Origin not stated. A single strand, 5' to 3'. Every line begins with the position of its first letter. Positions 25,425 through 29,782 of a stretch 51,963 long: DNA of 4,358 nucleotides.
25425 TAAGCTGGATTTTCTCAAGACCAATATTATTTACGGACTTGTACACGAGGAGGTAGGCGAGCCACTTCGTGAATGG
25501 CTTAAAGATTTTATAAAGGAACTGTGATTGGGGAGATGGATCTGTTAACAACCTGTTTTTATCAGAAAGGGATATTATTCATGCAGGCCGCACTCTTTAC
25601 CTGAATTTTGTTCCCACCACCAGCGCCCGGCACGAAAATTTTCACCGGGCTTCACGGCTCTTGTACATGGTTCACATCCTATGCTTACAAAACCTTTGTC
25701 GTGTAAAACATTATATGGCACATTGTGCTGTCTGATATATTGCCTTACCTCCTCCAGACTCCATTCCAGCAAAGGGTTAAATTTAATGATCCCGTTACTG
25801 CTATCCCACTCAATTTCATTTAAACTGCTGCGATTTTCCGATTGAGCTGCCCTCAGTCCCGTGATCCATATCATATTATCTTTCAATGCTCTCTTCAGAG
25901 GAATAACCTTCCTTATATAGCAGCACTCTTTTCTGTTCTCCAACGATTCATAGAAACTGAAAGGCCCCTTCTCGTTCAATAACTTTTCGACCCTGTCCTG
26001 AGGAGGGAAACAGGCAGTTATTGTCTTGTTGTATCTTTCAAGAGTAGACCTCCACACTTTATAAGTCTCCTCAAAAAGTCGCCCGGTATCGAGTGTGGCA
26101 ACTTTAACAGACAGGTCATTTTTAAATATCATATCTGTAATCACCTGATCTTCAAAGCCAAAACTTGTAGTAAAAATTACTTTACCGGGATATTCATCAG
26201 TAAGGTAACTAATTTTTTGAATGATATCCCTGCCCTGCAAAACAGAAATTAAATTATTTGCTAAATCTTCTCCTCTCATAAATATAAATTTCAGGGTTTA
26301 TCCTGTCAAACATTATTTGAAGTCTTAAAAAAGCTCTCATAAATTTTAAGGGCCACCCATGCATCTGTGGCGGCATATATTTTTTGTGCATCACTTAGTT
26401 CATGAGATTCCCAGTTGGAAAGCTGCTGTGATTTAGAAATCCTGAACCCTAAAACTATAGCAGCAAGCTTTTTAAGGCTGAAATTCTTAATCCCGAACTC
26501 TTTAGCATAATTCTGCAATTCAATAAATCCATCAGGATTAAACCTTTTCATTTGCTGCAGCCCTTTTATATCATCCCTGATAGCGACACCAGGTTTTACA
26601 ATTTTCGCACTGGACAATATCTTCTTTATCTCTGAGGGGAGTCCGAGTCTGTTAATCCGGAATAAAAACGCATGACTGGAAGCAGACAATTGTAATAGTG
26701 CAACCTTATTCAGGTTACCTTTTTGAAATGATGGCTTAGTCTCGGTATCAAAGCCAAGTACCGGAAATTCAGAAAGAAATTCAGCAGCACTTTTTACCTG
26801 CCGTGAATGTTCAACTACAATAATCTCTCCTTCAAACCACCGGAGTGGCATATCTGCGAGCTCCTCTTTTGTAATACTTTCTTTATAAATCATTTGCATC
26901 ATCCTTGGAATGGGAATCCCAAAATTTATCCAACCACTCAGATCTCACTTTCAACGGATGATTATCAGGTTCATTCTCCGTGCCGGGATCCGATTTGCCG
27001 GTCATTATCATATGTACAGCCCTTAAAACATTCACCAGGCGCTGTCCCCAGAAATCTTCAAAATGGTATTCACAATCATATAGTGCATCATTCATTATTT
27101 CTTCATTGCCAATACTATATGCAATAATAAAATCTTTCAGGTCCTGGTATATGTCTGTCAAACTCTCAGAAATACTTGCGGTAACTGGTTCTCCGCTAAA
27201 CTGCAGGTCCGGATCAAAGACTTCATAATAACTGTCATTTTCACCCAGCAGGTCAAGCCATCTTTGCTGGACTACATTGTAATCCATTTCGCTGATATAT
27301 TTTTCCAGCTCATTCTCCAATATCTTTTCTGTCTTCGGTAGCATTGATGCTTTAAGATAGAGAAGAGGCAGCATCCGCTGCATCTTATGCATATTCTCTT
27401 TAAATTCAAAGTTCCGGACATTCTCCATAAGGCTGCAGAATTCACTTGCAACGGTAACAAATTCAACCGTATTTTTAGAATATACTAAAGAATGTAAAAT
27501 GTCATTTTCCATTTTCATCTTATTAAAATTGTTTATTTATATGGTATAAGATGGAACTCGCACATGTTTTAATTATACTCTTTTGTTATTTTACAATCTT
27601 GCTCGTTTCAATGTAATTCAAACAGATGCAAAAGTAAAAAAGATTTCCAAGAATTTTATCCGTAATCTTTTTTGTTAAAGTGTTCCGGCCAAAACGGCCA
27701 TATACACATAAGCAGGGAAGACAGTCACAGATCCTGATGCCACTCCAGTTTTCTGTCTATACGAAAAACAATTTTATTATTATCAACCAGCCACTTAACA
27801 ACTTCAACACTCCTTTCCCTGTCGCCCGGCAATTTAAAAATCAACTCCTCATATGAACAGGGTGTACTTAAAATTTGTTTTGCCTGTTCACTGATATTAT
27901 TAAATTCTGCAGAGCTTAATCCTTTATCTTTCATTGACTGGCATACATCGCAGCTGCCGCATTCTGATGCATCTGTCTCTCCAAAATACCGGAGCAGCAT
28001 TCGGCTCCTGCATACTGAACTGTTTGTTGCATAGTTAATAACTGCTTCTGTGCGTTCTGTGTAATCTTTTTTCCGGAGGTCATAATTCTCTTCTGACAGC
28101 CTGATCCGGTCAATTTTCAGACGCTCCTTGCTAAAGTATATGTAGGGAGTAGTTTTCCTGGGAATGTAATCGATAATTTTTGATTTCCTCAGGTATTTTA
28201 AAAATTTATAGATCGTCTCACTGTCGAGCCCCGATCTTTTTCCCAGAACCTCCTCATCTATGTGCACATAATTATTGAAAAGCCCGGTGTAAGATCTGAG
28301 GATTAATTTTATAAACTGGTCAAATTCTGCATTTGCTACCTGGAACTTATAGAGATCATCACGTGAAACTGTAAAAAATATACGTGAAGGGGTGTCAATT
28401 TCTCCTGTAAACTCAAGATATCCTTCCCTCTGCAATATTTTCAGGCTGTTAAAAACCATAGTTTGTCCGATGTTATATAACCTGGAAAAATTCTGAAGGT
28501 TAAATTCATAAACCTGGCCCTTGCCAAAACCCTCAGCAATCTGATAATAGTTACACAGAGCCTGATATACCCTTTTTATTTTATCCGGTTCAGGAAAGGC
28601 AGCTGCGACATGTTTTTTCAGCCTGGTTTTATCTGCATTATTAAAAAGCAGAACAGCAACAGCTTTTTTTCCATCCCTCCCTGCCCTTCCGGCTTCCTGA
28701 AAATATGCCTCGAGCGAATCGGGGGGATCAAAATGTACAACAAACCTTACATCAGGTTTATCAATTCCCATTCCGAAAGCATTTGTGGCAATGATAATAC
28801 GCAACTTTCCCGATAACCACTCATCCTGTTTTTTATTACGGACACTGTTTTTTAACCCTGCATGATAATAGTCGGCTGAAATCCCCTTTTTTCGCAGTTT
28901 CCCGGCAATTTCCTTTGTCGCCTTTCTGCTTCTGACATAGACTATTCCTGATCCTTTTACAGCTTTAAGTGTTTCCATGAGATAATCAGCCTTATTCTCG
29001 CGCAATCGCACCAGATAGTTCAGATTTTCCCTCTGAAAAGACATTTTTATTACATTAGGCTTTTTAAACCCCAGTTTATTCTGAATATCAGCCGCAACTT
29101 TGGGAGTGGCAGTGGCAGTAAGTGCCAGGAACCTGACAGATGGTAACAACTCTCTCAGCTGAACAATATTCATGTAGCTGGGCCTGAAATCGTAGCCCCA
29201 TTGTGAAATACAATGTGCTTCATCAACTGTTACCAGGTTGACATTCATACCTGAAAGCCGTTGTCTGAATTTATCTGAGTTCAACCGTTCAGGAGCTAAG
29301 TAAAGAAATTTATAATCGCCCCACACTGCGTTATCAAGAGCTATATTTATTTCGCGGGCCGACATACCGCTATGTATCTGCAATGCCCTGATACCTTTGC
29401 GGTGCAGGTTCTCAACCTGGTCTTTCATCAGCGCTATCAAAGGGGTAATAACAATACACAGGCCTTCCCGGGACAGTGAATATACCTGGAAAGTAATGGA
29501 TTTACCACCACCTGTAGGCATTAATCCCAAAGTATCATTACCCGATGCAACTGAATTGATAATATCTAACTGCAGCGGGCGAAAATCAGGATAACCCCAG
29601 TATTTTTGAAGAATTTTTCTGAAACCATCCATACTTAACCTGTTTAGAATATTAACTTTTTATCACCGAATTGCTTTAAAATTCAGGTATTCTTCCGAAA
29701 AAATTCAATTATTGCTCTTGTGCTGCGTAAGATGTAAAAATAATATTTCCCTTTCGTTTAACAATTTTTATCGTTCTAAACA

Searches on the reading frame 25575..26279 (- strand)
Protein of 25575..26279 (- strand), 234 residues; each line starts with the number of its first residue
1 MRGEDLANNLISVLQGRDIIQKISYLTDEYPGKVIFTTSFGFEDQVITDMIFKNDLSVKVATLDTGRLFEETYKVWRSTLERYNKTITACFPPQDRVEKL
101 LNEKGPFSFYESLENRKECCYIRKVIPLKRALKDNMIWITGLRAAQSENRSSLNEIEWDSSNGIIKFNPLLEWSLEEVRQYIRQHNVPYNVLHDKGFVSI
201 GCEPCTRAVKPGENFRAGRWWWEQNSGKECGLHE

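Call 81: search_protein_families(library=pfam, proteins=[window:25575-26279:-], max_evalue=0.00001)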
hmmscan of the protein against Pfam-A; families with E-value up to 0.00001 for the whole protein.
window:25575-26279:- (234 aa): 1 family
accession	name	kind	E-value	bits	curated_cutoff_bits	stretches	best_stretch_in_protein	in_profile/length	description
PF01507.26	PAPS_reduct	-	1.9e-44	152.2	22.5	1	34-208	2-175/175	Phosphoadenosine phosphosulfate reductase domain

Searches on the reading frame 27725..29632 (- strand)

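Call 80: search_protein_families(library=pfam, proteins=[window:27725-29632:-], max_evalue=0.00001)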
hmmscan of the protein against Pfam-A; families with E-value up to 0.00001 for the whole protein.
window:27725-29632:- (635 aa): 3 families
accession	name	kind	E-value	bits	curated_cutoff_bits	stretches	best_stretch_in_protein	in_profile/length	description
PF00271.37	Helicase_C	-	7.3e-25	87.8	23.5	1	214-321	2-110/110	Helicase conserved C-terminal domain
PF00270.35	DEAD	-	1.5e-24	87.1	26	1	18-180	1-164/167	DEAD/DEAH box helicase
PF16124.10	RecQ_Zn_bind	-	3.1e-12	47.5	25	1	517-565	17-66/66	RecQ zinc-binding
